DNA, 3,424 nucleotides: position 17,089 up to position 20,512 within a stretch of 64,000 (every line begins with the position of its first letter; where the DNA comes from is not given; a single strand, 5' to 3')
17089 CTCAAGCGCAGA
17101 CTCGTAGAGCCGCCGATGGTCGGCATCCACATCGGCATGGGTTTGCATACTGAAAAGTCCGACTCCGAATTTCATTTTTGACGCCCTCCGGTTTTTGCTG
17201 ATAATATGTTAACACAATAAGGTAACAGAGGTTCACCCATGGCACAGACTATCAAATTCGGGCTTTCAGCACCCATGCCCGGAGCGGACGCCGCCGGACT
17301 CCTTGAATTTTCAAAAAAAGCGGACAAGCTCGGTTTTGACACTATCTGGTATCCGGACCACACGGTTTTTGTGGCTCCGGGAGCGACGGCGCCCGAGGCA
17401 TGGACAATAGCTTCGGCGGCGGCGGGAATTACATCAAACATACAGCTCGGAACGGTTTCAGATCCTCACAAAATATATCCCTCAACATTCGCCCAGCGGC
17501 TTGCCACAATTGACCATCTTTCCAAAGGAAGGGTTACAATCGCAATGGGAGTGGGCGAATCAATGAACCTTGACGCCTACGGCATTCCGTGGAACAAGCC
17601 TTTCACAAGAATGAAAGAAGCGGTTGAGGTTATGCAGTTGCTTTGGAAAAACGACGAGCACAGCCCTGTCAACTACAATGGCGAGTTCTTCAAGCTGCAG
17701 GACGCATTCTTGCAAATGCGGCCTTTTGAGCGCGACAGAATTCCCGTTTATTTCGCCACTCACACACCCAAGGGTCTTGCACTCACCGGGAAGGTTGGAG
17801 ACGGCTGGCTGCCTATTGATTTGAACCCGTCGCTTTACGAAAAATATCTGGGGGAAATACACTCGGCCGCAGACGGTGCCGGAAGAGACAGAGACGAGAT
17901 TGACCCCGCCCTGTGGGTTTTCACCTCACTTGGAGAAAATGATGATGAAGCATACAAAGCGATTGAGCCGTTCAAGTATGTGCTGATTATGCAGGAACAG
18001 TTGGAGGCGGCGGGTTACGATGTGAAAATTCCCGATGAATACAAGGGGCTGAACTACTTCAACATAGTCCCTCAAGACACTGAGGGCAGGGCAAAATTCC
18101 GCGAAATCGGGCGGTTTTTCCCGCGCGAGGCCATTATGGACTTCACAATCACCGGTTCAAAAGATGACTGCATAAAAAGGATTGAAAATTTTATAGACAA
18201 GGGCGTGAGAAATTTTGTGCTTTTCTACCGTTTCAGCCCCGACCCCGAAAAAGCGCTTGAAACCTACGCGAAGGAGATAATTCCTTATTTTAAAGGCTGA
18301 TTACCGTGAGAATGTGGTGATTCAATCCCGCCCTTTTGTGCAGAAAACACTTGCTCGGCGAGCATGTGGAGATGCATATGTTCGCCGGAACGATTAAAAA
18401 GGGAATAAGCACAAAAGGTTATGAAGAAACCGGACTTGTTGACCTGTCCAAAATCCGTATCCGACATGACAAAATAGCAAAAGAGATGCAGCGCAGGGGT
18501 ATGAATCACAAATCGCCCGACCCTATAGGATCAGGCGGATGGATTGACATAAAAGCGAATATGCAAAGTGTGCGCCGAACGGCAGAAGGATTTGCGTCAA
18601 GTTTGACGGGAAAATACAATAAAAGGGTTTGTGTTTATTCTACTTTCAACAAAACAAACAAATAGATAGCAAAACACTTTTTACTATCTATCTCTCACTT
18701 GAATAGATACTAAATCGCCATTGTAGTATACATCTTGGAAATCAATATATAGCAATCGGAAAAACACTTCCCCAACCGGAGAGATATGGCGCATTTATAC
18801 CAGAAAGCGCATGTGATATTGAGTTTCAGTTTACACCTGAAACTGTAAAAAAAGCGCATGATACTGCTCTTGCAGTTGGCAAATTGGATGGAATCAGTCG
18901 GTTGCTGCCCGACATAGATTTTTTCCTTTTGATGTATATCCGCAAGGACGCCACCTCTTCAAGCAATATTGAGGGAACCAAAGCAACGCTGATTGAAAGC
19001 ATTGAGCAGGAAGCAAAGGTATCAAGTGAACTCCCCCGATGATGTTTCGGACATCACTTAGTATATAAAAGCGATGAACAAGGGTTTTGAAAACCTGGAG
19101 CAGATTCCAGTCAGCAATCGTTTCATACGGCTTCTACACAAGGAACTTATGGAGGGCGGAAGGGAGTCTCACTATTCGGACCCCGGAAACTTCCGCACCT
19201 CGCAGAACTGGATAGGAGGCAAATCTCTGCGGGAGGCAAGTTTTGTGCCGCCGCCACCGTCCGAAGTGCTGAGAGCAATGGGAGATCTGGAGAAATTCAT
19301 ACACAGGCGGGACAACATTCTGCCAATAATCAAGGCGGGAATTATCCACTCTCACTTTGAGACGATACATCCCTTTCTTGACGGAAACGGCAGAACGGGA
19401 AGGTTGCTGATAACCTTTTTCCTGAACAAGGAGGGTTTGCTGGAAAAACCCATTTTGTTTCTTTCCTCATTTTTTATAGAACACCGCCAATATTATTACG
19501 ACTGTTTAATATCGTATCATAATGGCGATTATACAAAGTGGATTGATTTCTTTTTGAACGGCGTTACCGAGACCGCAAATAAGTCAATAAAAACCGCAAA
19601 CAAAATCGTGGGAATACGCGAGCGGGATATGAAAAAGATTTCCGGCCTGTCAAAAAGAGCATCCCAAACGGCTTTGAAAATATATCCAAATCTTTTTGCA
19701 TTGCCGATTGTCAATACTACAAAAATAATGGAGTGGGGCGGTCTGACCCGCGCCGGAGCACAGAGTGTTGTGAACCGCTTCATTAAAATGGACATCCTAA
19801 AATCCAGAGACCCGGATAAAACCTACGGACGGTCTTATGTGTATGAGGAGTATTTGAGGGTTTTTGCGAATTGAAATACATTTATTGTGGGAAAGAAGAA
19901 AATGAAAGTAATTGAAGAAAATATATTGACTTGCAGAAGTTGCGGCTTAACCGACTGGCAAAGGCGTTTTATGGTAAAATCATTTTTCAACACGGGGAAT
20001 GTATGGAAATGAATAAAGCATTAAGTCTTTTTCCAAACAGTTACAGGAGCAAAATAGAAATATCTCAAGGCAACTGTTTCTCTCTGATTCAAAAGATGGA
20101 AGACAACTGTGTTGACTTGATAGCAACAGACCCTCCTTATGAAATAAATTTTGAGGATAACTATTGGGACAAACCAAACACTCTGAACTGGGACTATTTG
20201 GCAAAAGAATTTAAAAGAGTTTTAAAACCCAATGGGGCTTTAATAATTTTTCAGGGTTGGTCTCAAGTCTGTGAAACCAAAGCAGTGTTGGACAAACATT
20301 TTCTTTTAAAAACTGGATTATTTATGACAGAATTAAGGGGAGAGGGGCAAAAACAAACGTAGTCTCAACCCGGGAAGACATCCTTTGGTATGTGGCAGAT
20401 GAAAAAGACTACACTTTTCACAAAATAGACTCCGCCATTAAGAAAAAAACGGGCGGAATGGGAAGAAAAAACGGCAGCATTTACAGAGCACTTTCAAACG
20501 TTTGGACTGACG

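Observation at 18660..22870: Low-GC island carrying a degraded fic gene and a two-methyltransferase restriction-modification module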

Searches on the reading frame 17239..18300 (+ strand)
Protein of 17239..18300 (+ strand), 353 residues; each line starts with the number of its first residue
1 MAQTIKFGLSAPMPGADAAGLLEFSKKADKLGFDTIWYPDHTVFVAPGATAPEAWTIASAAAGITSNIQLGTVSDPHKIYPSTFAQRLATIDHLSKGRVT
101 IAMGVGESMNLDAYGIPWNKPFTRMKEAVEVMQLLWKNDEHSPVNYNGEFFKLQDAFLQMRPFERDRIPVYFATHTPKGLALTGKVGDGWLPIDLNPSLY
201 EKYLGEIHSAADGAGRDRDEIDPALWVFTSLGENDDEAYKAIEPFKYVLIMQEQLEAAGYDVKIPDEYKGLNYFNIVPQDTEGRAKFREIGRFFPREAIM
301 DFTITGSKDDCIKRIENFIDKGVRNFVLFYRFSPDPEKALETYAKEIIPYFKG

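Call 4: search_protein_families(library=pfam, proteins=[window:17239-18300:+], max_evalue=0.01)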
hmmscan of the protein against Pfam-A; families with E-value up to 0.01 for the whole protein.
window:17239-18300:+ (353 aa): 1 family
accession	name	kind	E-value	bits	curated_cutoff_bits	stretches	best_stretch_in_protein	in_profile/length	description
PF00296.26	Bac_luciferase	-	1.9e-57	195.5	27.9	1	15-324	18-313/314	Luciferase-like monooxygenase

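Call 23: find_related_loci(query=window:17239-18300:+, collection=genome_contigs, flank=10000)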
Query window:17239-18300:+ (353 aa) in genome_contigs; peptide patterns used: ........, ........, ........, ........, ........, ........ (x = any residue, [..] = any of these).
111 stretches matched a pattern; 37 encode a relative of the query (tblastn E <= 1e-3); 36 distinct loci.
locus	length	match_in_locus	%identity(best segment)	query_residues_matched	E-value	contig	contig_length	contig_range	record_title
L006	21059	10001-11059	92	1-353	0e+0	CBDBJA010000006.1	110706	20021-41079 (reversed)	MAG: Thermodesulfobacteriota bacterium isolate 9e4b1e2a-9897-4602-aa7f-64ffbed5bca6 genome assembly, contig: contig_6, w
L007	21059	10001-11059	92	1-353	0e+0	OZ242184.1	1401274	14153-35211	MAG: Thermodesulfobacteriota bacterium isolate 13ca7263-252e-4e88-bd46-881ee0964f5f genome assembly, chromosome: 1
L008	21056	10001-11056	92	1-352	0e+0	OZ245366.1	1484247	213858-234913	MAG: Thermodesulfobacteriota bacterium isolate 7d8b8fe6-3389-4070-a091-d9a8b8500587 genome assembly, chromosome: 1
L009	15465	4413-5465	73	1-353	0e+0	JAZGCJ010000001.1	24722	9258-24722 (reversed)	MAG: Thermodesulfobacteriota bacterium isolate SCS3bin.13 SCS3bin.13_1, whole genome shotgun sequence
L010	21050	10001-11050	73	1-353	0e+0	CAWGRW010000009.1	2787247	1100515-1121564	MAG: uncultured bacterium isolate MFD06435.bin.1.47 genome assembly, contig: contig_17617, whole genome shotgun sequence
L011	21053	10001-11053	72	1-352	7e-180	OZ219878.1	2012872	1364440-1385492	MAG: Thermodesulfobacteriota bacterium isolate 5b8d878f-b741-4c1d-a9b4-bc29eff46044 genome assembly, chromosome: 1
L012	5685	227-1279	73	1-353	0e+0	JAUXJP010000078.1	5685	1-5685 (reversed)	MAG: Candidatus Dadabacteria bacterium isolate CSMAG_3085 CSMAG_3085_k127_18546111_length_5685_cov_191.5367, whole genom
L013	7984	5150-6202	72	1-353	4e-177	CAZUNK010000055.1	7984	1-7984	MAG TPA_asm: uncultured Spirochaetia bacterium isolate SRP338948_co1_45 genome assembly, contig: k141_520128, whole geno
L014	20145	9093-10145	71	1-352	1e-176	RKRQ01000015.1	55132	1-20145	MAG: Candidatus Dadabacteria bacterium isolate PNGco_C_bin25 scaffold_34, whole genome shotgun sequence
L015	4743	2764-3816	71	1-352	0e+0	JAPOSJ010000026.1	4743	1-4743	MAG: Candidatus Dadabacteria bacterium isolate CAR2_bin_20 NODE_4447_length_4743_cov_4.52133, whole genome shotgun seque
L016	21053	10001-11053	71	1-352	4e-175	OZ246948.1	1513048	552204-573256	MAG: Thermodesulfobacteriota bacterium isolate d696c60b-6efb-4378-b5c3-90a1f47793ec genome assembly, chromosome: 1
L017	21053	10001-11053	71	1-353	6e-175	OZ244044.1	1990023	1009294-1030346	MAG: Thermodesulfobacteriota bacterium isolate 562d5969-4c6f-403f-ab6b-3350694af712 genome assembly, chromosome: 1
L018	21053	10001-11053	70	1-352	1e-174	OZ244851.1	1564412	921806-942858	MAG: Thermodesulfobacteriota bacterium isolate 32987e0f-ffa3-4188-b858-a910181e196f genome assembly, chromosome: 1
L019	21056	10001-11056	71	1-352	2e-174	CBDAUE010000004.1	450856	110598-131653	MAG: Thermodesulfobacteriota bacterium isolate 3b7ad66a-591f-4caa-977a-c8e0f9f69ad4 genome assembly, contig: contig_4, w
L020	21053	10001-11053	71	1-352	4e-174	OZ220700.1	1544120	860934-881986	MAG: Thermodesulfobacteriota bacterium isolate c78cfef9-89c4-44c9-956d-f6b471e4c892 genome assembly, chromosome: 1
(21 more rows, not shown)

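Call 33: find_encoding_contigs(protein=window:17239-18300:+, flank=8000, max_places=6)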
Protein window:17239-18300:+ (353 aa): no gene with exactly this product is on record in the collection.

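Call 36: search_protein_families(library=padloc, proteins=[L006:12539-13855:+, L006:13852-15144:+, L008:16304-16738:-], max_evalue=0.001)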
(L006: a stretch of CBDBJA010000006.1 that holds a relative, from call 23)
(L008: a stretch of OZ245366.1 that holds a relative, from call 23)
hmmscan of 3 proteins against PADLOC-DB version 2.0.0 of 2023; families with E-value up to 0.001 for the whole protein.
L006:12539-13855:+ (438 aa): 6 families
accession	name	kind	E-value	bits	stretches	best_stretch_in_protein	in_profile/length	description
PDLC03547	REase_II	-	4.8e-16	56.4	1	27-188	268-440/585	Type II restriction enzyme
PDLC03448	REase_II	-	7.3e-15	52.1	2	89-190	604-720/857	Type II restriction enzyme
PDLC02196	IetA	-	8.7e-05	20.1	0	25-47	124-146/374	-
PDLC00915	TRIP13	-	0.00023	18.6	1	26-115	66-142/302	TRIP13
PDLC00914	TRIP13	-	0.0003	18.3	0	23-114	71-151/302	TRIP13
PDLC04140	mad8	-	0.00045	17.8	0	26-135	30-115/314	mads_8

L006:13852-15144:+ (430 aa): 0 families

L008:16304-16738:- (144 aa): 2 families
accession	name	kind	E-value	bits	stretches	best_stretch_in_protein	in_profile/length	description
PDLC04405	PDC-M08B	-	2.1e-06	25.8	1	33-70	19-56/127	-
PDLC04402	PDC-M08B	-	0.0009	17.3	0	33-69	19-55/128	-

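Call 37: search_protein_families(library=pfam, proteins=[L006:12539-13855:+, L006:13852-15144:+, L008:16304-16738:-, L008:12935-15007:+], max_evalue=0.01)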
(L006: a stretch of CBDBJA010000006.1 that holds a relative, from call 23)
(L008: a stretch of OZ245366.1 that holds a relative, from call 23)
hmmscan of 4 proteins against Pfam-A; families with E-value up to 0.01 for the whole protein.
L006:12539-13855:+ (438 aa): 5 families
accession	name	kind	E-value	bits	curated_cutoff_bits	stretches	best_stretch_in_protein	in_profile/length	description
PF07728.20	AAA_5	-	1.8e-21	77.1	22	1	26-186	2-139/139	AAA domain (dynein-related subfamily)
PF00004.35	AAA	-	1.3e-06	29.3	21.2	1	26-191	1-128/131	ATPase family associated with various cellular activities (AAA)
PF13401.12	AAA_22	-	1.2e-05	26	27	1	29-127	11-104/130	AAA domain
PF13604.12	AAA_30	-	0.0019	18.4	27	1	27-119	22-101/191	AAA domain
PF05496.18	RuvB_N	-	0.0022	18.2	27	0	23-48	33-58/159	Holliday junction DNA helicase RuvB P-loop domain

L006:13852-15144:+ (430 aa): 3 families
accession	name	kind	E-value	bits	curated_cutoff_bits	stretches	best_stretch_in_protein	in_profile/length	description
PF10117.15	McrBC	-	3.7e-37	128.4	23.9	1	88-367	34-306/318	McrBC 5-methylcytosine restriction system component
PF04411.18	PDDEXK_7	-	0.0014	19.2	22.1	1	306-365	71-137/164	PD-(D/E)XK nuclease superfamily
PF18192.6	DNTTIP1_dimer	-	0.0079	17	26.1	0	119-151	12-44/69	DNTTIP1 dimerisation domain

L008:16304-16738:- (144 aa): 2 families
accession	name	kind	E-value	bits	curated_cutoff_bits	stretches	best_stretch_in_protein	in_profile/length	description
PF13975.11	gag-asp_proteas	-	4.5e-07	30.8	28.2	1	41-116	11-90/92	gag-polyprotein putative aspartyl protease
PF13650.11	Asp_protease_2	-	3.1e-06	28.2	24.3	1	41-100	11-73/90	Aspartyl protease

L008:12935-15007:+ (690 aa): 9 families
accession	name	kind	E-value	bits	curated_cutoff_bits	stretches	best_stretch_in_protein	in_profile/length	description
PF07728.20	AAA_5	-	1.3e-19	71.1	22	1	291-445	2-139/139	AAA domain (dynein-related subfamily)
PF00004.35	AAA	-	7.2e-07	30.2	21.2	1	291-448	1-126/131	ATPase family associated with various cellular activities (AAA)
PF13401.12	AAA_22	-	7.3e-05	23.5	27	1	291-392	8-104/130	AAA domain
PF13238.12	AAA_18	-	0.0018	19.2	29.4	0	291-380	1-80/128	AAA domain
PF20720.3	nSTAND3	-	0.0023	18.1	27.2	1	279-327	8-51/155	Novel STAND NTPase 3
PF13604.12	AAA_30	-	0.0037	17.5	27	1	291-385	21-102/191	AAA domain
PF13245.12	AAA_19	-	0.0059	17.2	25.1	0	291-388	14-107/134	AAA domain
PF09848.15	SLFN-g3_helicase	-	0.0073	16.1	24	0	291-384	4-92/354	Schlafen group 3, DNA/RNA helicase domain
PF05496.18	RuvB_N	-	0.0095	16.1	27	0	288-314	33-59/159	Holliday junction DNA helicase RuvB P-loop domain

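Call 62: find_related_loci(query=window:17239-18300:+, collection=metagenome_contigs, flank=8000)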
Query window:17239-18300:+ (353 aa) in metagenome_contigs; peptide patterns used: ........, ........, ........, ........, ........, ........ (x = any residue, [..] = any of these).
207 stretches matched a pattern; 15 encode a relative of the query (tblastn E <= 1e-3); 15 distinct loci.
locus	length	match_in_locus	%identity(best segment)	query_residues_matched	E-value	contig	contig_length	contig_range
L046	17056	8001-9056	91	1-352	0e+0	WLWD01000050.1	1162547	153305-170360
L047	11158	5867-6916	73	1-353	0e+0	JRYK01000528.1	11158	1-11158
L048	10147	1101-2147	72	1-352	0e+0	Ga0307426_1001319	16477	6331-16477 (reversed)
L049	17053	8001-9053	73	1-353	1e-179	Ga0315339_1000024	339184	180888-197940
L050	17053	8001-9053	73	1-353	1e-179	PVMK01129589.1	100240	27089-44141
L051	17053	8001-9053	72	1-353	3e-178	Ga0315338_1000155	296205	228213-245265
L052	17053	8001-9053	72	1-353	1e-177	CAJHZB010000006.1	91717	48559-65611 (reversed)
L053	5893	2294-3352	71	1-353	4e-177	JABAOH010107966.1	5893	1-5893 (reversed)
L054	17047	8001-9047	69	1-352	7e-174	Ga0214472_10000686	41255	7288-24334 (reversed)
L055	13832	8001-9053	70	1-352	2e-173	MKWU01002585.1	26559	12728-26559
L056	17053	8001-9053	70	1-352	2e-173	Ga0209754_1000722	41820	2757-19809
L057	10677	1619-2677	71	1-353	5e-175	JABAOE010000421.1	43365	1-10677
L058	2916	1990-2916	69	1-322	1e-119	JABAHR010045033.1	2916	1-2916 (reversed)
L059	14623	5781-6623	32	18-274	6e-38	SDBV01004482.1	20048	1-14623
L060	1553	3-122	80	268-307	1e-16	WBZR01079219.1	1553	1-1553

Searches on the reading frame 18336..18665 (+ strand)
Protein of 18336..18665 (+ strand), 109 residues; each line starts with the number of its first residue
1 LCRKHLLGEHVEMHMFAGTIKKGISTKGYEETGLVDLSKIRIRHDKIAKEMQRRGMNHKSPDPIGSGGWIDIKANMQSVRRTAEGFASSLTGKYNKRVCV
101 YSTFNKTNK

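Call 4: search_protein_families(library=pfam, proteins=[window:18336-18665:+], max_evalue=0.01)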
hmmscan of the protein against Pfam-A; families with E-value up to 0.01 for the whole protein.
window:18336-18665:+ (109 aa): 1 family
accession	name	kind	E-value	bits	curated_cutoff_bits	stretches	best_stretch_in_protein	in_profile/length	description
PF03013.19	Pyr_excise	-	1.1e-09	39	23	1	1-61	15-78/81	Pyrimidine dimer DNA glycosylase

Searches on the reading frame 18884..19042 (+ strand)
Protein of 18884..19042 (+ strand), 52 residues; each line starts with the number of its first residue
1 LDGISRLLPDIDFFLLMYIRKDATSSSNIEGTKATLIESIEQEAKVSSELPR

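Call 4: search_protein_families(library=pfam, proteins=[window:18884-19042:+], max_evalue=0.01)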
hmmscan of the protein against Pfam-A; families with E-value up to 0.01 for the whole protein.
window:18884-19042:+ (52 aa): 1 family
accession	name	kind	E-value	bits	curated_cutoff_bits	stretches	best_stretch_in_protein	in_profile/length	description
PF13784.11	Fic_N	-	2.8e-10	40.5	26.7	1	1-48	14-61/82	Fic/DOC family N-terminal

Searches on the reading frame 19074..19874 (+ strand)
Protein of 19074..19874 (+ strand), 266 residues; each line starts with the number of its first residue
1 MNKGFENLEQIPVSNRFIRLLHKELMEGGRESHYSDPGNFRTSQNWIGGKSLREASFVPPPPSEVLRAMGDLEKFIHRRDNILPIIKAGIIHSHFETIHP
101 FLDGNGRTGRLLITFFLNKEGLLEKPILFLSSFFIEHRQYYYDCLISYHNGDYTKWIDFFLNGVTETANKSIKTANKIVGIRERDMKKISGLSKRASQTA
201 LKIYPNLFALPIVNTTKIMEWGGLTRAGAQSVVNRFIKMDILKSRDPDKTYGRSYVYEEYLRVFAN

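Call 4: search_protein_families(library=pfam, proteins=[window:19074-19874:+], max_evalue=0.01)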
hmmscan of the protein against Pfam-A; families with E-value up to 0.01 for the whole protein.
window:19074-19874:+ (266 aa): 1 family
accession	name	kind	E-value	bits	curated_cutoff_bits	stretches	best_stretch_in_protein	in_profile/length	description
PF02661.23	Fic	-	2.6e-21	76.7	24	1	14-117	3-93/93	Fic/DOC family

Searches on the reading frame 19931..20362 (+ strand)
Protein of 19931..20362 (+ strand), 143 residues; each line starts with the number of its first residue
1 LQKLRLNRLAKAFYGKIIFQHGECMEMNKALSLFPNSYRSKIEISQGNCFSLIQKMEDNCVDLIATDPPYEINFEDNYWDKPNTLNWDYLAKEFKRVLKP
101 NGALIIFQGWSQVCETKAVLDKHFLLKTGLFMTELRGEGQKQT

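Call 4: search_protein_families(library=pfam, proteins=[window:19931-20362:+], max_evalue=0.01)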
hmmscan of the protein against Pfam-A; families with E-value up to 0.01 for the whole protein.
window:19931-20362:+ (143 aa): 2 families
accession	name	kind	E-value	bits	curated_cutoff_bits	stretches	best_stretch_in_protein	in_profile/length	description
PF01555.25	N6_N4_Mtase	-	3.5e-06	27.6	26.7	1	61-123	1-68/221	DNA methylase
PF13847.12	Methyltransf_31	-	0.0034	17.5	27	1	40-118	54-127/145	Methyltransferase domain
